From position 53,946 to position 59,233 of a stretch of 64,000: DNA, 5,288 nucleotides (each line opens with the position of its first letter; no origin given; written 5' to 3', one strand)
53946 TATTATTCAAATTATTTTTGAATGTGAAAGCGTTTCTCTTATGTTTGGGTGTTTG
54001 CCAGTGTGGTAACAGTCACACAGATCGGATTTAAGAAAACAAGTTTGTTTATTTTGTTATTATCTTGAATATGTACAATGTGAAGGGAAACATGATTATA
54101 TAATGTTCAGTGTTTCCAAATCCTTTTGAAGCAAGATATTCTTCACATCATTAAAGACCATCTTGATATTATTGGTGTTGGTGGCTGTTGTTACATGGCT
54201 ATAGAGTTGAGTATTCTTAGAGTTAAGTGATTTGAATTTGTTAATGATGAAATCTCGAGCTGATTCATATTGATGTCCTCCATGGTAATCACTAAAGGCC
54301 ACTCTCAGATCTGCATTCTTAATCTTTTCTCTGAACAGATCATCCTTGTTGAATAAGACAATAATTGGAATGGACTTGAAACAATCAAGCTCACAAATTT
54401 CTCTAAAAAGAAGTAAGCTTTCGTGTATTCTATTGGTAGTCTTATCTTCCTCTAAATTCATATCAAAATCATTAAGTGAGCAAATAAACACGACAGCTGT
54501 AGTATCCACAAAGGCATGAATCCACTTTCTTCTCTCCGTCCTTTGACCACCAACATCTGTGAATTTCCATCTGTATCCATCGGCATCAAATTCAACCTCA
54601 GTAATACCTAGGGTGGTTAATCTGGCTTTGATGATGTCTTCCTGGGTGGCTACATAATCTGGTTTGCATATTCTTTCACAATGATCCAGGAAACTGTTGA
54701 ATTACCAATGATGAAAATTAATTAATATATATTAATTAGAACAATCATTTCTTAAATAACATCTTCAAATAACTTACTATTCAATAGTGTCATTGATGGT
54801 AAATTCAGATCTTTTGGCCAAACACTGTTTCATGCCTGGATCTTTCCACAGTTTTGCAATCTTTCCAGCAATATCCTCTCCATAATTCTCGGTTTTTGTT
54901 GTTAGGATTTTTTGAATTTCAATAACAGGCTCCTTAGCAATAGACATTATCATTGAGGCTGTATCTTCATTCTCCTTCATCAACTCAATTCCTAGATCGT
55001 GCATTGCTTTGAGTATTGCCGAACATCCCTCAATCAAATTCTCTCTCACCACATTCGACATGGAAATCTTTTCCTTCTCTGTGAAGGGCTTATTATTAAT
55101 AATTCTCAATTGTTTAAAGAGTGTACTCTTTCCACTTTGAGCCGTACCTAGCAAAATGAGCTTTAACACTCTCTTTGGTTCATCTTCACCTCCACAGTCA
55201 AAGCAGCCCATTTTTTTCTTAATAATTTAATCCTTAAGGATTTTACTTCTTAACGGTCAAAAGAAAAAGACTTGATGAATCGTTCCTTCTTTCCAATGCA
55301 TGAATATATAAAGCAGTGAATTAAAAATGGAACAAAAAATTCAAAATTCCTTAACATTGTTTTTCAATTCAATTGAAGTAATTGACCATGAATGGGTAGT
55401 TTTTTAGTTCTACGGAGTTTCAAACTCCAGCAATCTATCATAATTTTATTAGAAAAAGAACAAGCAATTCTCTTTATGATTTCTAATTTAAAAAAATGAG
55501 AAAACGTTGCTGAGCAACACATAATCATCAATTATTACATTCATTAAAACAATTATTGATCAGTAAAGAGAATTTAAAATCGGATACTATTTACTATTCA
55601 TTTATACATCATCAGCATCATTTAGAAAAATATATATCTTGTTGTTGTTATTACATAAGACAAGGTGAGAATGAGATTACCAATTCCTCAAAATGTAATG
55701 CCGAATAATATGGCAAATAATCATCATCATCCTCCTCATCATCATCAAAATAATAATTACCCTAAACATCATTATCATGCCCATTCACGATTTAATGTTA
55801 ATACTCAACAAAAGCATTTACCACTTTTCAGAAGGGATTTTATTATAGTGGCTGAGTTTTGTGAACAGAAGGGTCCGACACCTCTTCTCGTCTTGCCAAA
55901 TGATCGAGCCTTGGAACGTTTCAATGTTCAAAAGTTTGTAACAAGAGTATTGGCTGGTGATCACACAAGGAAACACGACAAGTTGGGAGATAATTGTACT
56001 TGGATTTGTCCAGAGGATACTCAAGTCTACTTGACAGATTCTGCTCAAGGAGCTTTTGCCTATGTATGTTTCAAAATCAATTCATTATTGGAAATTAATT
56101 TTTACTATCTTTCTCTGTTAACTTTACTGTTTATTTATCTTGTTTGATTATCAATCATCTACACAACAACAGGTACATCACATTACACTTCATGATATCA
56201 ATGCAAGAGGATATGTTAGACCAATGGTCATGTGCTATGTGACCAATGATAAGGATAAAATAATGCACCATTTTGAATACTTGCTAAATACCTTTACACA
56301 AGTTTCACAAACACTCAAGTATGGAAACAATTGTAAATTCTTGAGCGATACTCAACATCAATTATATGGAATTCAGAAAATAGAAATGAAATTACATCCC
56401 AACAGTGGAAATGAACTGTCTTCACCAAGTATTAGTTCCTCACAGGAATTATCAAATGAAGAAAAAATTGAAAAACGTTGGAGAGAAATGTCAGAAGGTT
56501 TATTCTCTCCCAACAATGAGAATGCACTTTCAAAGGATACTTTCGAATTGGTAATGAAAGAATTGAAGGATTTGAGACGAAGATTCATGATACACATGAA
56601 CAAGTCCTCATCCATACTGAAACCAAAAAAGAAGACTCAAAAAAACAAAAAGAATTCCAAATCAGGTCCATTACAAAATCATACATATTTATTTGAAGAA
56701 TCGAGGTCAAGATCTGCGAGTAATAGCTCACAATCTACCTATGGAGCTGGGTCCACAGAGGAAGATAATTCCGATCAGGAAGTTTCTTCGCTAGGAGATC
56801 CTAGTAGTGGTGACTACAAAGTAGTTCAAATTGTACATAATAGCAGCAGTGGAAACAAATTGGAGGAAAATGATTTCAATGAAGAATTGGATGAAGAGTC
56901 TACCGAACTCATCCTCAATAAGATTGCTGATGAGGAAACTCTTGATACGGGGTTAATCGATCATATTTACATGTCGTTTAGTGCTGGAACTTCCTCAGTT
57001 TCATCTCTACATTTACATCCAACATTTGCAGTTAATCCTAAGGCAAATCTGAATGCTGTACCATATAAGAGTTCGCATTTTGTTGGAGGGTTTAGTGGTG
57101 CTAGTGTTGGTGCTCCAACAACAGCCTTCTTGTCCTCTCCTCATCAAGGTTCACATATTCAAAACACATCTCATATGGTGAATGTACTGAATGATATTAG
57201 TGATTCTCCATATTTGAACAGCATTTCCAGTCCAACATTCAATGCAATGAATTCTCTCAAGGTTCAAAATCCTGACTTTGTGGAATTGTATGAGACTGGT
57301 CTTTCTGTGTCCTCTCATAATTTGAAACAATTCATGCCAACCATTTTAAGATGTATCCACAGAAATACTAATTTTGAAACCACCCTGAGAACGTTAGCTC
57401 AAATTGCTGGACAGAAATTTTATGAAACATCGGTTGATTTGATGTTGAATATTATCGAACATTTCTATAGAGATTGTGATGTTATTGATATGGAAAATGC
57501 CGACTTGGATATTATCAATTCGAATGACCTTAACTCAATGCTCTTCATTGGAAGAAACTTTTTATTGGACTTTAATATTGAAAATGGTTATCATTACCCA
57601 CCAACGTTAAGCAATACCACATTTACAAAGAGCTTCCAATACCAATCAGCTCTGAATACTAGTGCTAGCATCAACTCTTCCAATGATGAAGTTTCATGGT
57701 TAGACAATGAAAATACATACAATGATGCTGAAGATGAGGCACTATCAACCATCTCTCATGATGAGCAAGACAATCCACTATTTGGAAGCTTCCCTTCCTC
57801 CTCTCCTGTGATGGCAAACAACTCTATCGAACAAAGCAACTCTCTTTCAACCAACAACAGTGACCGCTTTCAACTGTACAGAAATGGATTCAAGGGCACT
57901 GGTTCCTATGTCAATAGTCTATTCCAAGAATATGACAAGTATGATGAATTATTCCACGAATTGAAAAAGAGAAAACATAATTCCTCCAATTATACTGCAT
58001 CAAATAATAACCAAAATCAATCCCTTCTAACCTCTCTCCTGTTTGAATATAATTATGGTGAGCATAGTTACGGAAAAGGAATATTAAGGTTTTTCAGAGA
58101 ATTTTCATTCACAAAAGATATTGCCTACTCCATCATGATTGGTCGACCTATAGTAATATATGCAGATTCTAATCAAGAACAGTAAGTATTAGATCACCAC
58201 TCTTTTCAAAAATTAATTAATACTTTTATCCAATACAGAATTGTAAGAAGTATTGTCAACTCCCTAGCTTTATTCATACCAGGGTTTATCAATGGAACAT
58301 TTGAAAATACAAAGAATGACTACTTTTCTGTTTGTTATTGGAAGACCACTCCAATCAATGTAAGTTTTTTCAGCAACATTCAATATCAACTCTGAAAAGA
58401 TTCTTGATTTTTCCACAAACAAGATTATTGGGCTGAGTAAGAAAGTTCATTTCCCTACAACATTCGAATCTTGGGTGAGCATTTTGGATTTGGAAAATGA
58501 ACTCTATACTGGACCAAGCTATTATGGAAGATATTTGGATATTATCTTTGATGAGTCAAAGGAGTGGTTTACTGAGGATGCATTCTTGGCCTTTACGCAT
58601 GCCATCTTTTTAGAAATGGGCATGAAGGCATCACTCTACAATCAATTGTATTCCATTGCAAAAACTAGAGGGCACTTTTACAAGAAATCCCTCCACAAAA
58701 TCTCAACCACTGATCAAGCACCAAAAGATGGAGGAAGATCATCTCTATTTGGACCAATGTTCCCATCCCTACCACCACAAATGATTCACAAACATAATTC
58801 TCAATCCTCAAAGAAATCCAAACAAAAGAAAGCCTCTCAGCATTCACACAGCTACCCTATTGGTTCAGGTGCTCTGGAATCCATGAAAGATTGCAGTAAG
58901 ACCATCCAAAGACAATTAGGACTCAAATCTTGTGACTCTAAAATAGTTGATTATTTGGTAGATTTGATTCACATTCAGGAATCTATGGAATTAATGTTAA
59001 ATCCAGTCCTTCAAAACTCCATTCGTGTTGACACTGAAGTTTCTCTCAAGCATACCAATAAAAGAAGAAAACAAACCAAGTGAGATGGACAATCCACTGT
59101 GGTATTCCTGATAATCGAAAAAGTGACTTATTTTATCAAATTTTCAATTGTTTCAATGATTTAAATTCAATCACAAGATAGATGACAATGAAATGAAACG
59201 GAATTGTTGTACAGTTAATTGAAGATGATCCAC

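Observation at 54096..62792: G-protein signalling neighbourhood: three G-alpha genes around a folliculin gene, one of them a degenerate pseudo-GTPase in tandem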

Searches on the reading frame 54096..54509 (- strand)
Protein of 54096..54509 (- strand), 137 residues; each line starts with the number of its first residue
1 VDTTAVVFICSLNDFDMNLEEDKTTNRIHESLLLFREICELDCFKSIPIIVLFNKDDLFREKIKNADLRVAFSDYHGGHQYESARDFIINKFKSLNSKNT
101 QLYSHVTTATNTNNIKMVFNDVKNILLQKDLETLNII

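Call 3: search_protein_families(library=pfam, proteins=[window:54096-54509:-], max_evalue=1)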
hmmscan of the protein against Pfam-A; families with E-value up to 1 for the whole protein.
window:54096-54509:- (137 aa): 2 families
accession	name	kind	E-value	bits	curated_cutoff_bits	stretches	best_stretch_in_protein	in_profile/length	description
PF00503.26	G-alpha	-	9.9e-42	143.7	48.8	1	2-125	206-332/333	G-protein alpha subunit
PF22939.2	GPIID_WHD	-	0.11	13.4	27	1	90-133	42-85/90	GPI inositol-deacylase, winged helix domain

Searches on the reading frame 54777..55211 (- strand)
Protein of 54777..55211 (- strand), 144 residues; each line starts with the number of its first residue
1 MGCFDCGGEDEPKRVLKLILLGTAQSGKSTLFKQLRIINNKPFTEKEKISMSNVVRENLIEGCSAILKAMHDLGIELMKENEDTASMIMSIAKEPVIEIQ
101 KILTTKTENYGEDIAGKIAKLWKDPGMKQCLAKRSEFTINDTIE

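Call 3: search_protein_families(library=pfam, proteins=[window:54777-55211:-], max_evalue=1)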
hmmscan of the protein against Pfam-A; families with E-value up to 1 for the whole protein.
window:54777-55211:- (144 aa): 4 families
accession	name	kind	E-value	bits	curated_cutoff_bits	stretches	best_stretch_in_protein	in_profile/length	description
PF00503.26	G-alpha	-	5.2e-28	98.6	48.8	1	12-143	18-141/333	G-protein alpha subunit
PF13173.12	AAA_14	-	0.087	13.3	27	1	18-59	5-42/129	AAA domain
PF13238.12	AAA_18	-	0.092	13.6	29.4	1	19-88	2-66/128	AAA domain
PF08477.19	Roc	-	0.12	13.1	27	1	17-48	1-29/119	Ras of Complex, Roc, domain of DAPkinase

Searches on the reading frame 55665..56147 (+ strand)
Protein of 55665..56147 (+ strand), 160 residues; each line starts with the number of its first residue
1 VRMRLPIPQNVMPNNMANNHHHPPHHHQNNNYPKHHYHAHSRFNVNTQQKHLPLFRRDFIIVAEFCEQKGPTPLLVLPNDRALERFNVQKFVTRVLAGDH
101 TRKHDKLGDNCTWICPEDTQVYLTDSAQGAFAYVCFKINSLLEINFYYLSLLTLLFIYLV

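Call 3: search_protein_families(library=pfam, proteins=[window:55665-56147:+], max_evalue=1)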
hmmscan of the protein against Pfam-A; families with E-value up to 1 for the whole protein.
window:55665-56147:+ (160 aa): 0 families

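Call 22: search_solved_structures(query=window:55665-56147:+, max_evalue=1, show_alignments=1)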
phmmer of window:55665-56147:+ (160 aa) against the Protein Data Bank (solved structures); distinct sequences matched with E-value up to 1: 8.
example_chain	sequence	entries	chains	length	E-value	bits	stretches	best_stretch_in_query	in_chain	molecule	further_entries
6lt0_B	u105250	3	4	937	4.9e-10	42.8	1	54-135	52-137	Guanine nucleotide exchange protein SMCR8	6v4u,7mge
7o2w_B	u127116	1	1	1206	7.5e-10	42.2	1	54-135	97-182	Guanine nucleotide exchange protein SMCR8,Guanine nucleotide exchange protein SMCR8,Maltos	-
2kav_A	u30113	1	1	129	0.0068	19.6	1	17-71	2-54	Sodium channel protein type 2 subunit alpha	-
4jq0_D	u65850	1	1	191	0.0071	19.6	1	17-72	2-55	Sodium channel protein type 5 subunit alpha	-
4jpz_B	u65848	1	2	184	0.013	18.7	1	17-71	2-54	Sodium channel protein type 2 subunit alpha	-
2plj_A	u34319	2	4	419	0.21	14.8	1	17-87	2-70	lysine/ornithine decarboxylase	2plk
7rdh_G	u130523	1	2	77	0.32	14.2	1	19-85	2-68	De novo designed protein H3mb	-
7abk_A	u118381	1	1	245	0.77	12.9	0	33-62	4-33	Chloroplast membrane-associated 30 kD protein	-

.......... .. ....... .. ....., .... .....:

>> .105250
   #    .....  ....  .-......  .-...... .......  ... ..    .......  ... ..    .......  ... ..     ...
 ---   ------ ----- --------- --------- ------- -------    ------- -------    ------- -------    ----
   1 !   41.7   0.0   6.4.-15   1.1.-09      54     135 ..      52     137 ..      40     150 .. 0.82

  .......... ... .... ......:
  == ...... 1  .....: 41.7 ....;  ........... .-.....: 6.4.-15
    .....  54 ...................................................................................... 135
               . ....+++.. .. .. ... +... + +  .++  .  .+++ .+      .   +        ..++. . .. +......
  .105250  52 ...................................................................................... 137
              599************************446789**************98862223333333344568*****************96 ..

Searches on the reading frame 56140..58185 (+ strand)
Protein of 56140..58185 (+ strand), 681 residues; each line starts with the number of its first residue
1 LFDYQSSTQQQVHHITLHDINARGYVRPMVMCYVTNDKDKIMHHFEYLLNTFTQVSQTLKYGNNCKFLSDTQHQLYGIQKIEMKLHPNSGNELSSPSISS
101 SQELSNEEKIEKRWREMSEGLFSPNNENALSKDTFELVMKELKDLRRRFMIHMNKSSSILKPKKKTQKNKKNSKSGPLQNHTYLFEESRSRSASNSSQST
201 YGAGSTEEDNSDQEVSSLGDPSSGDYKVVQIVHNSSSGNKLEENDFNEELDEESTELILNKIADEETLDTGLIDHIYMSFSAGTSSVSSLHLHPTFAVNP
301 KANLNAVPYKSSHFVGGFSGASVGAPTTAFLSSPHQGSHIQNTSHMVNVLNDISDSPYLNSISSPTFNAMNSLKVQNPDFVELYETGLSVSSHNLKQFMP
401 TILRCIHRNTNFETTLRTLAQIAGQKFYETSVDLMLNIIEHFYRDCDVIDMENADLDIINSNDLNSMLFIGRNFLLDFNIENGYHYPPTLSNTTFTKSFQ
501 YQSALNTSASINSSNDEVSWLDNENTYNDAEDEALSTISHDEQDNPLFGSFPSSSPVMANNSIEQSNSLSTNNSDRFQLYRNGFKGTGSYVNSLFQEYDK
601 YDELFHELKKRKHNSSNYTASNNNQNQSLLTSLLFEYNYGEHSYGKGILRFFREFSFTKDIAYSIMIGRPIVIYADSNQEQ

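Call 3: search_protein_families(library=pfam, proteins=[window:56140-58185:+], max_evalue=1)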
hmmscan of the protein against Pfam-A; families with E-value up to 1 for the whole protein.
window:56140-58185:+ (681 aa): 1 family
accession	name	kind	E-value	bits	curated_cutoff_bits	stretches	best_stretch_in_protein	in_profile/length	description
PF11704.13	Folliculin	-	0.002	18.4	23.3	1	16-132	54-133/166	Vesicle coat protein involved in Golgi to plasma membrane transport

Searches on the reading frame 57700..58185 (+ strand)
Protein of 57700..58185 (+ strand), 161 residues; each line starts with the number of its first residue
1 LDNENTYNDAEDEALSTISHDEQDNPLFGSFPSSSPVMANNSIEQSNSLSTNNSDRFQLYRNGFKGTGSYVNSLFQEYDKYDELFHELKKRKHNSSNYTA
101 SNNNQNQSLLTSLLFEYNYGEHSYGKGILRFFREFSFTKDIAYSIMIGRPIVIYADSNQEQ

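Call 23: search_solved_structures(query=window:57700-58185:+, max_evalue=1, show_alignments=1)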
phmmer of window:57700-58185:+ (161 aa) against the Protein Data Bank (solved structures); distinct sequences matched with E-value up to 1: 1.
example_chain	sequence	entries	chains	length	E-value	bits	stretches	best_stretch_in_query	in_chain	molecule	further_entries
3lib_A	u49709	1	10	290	0.34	14.5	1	7-82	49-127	Hypothetical sensory transduction histidine kinase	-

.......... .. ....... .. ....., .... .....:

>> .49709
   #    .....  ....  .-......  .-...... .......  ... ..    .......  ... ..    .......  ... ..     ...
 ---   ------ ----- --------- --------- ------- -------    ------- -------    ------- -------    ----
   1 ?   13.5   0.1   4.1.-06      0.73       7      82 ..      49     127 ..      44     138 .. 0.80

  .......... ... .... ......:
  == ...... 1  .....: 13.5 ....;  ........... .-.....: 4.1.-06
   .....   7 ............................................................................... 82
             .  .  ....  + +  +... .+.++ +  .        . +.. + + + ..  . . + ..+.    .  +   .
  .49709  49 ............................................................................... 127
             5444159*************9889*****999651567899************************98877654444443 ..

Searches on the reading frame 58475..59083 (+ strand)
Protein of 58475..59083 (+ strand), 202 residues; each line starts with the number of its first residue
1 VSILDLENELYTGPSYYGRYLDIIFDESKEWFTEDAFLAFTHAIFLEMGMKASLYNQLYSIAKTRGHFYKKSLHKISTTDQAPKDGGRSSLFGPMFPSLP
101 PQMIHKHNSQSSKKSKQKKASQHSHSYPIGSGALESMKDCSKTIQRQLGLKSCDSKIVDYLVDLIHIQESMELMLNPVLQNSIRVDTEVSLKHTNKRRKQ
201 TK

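Call 3: search_protein_families(library=pfam, proteins=[window:58475-59083:+], max_evalue=1)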
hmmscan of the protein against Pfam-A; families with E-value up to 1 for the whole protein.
window:58475-59083:+ (202 aa): 0 families

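Call 24: search_solved_structures(query=window:58475-59083:+, max_evalue=1, show_alignments=1)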
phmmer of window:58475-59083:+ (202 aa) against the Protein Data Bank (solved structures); distinct sequences matched with E-value up to 1: 0.
